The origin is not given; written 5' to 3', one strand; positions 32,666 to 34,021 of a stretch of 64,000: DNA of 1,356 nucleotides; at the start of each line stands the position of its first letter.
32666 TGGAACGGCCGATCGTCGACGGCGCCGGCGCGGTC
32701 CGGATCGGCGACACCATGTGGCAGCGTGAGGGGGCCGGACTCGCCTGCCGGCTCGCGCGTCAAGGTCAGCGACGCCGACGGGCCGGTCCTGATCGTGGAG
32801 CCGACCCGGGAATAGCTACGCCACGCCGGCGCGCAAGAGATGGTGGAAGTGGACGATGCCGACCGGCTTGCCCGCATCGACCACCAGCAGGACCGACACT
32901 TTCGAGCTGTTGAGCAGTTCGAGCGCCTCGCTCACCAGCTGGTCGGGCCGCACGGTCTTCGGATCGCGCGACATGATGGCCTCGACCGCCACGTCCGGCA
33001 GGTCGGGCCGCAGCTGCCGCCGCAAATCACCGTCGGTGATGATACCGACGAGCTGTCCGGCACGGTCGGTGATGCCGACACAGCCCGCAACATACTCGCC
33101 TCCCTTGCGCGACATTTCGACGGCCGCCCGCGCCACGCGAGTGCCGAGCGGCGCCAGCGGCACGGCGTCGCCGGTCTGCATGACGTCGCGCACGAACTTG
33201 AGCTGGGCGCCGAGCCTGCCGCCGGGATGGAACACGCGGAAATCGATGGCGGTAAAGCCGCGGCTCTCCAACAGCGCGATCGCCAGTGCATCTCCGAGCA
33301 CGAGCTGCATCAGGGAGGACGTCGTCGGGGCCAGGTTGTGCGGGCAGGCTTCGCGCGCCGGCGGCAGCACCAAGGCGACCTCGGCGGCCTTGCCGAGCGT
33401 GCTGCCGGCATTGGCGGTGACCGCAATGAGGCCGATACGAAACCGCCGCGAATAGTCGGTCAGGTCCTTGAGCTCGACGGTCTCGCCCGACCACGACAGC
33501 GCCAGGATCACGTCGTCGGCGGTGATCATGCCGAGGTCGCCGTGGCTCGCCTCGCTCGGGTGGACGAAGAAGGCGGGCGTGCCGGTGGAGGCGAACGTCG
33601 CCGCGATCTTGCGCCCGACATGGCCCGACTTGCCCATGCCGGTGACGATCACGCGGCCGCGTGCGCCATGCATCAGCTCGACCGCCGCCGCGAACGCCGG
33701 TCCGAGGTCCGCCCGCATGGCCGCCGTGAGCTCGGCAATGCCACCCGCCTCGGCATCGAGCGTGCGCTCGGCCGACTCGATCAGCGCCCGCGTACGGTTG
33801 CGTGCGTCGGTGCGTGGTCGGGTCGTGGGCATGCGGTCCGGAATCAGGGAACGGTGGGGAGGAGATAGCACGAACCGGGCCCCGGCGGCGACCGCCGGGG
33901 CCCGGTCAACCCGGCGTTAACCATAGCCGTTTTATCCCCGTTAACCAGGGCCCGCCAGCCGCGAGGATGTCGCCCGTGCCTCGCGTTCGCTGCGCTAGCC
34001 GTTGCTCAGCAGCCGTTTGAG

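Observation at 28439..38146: Cluster of frame-disrupted genes: at least 17 reading-frame changes across six conserved genes while intervening and flanking genes are intact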

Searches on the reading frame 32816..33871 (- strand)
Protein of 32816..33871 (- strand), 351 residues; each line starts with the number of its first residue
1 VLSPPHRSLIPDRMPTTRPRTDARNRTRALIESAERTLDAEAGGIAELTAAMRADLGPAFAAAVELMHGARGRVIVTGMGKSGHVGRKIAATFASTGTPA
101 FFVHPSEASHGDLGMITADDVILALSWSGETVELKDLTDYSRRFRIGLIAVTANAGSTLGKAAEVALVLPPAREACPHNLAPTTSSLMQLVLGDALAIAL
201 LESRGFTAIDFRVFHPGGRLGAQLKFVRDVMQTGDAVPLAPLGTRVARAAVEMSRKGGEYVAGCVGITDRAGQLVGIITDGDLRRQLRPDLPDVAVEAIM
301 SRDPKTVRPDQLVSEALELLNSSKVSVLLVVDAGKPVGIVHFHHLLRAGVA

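Call 5: find_related_loci(query=window:32816-33871:-, collection=genome_contigs, flank=10000)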
Query window:32816-33871:- (351 aa) in genome_contigs; peptide patterns used: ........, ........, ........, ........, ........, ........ (x = any residue, [..] = any of these).
265 stretches matched a pattern; 46 encode a relative of the query (tblastn E <= 1e-3); 46 distinct loci.
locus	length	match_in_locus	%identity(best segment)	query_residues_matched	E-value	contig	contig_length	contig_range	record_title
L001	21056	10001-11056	89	1-351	0e+0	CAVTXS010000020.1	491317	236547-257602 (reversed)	MAG: uncultured Alphaproteobacteria bacterium isolate MFD06742.bin.2.111 genome assembly, contig: contig_14027, whole ge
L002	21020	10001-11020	78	10-347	6e-163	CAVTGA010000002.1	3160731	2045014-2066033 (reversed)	MAG: uncultured Alphaproteobacteria bacterium isolate MFD09212.bin.1.19 genome assembly, contig: contig_3143, whole geno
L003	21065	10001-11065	72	3-351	4e-159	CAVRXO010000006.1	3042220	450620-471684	MAG: uncultured Alphaproteobacteria bacterium isolate MFD06092.bin.2.193 genome assembly, contig: contig_3606, whole gen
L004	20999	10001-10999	74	11-351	4e-158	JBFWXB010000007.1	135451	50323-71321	MAG: Variibacter sp. isolate CA_2019_TPBS_130 NODE_1139_length_135451_cov_7.049799_TPBS, whole genome shotgun sequence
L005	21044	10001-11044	69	1-351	2e-154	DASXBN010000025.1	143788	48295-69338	MAG TPA_asm: Pseudolabrys sp. isolate SMAG_U5035 k141_2764700, whole genome shotgun sequence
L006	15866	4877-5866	74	18-351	3e-154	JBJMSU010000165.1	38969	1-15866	MAG: Xanthobacteraceae bacterium isolate 12C16O_0h_50_P09_coass_bin_11 k141_2781235, whole genome shotgun sequence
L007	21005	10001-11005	72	13-351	2e-153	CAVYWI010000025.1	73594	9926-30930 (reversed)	MAG: uncultured Alphaproteobacteria bacterium isolate MFD01299.bin.2.207 genome assembly, contig: contig_5492, whole gen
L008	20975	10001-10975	73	23-351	1e-152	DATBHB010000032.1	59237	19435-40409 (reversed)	MAG TPA_asm: Xanthobacteraceae bacterium isolate SMAG_U3853 k141_1710431, whole genome shotgun sequence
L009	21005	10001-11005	71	13-351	2e-152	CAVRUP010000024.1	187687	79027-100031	MAG: uncultured Alphaproteobacteria bacterium isolate MFD02248.bin.2.61 genome assembly, contig: contig_42639, whole gen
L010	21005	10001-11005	71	13-351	6e-152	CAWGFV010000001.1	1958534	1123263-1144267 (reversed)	MAG: uncultured Alphaproteobacteria bacterium isolate MFD05512.bin.1.169 genome assembly, contig: contig_11616, whole ge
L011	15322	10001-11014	73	13-351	1e-151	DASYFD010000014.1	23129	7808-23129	MAG TPA_asm: Xanthobacteraceae bacterium isolate SMAG_U5004 k141_2110203, whole genome shotgun sequence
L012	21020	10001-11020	73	11-351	2e-150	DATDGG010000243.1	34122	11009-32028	MAG TPA_asm: Xanthobacteraceae bacterium isolate SMAG_U246 k141_310544, whole genome shotgun sequence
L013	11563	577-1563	71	14-346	2e-150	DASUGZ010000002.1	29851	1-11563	MAG TPA_asm: Pseudolabrys sp. isolate SMAG_U1419 k141_1188851, whole genome shotgun sequence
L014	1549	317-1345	69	1-346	7e-164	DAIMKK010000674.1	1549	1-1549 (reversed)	MAG TPA_asm: Pseudolabrys sp. isolate CTOTU41490 NODE_119533_length_1549_cov_2.921017, whole genome shotgun sequence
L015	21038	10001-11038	69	1-351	1e-149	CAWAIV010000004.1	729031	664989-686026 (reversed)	MAG: uncultured proteobacterium isolate MFD02416.bin.2.32 genome assembly, contig: contig_18577, whole genome shotgun se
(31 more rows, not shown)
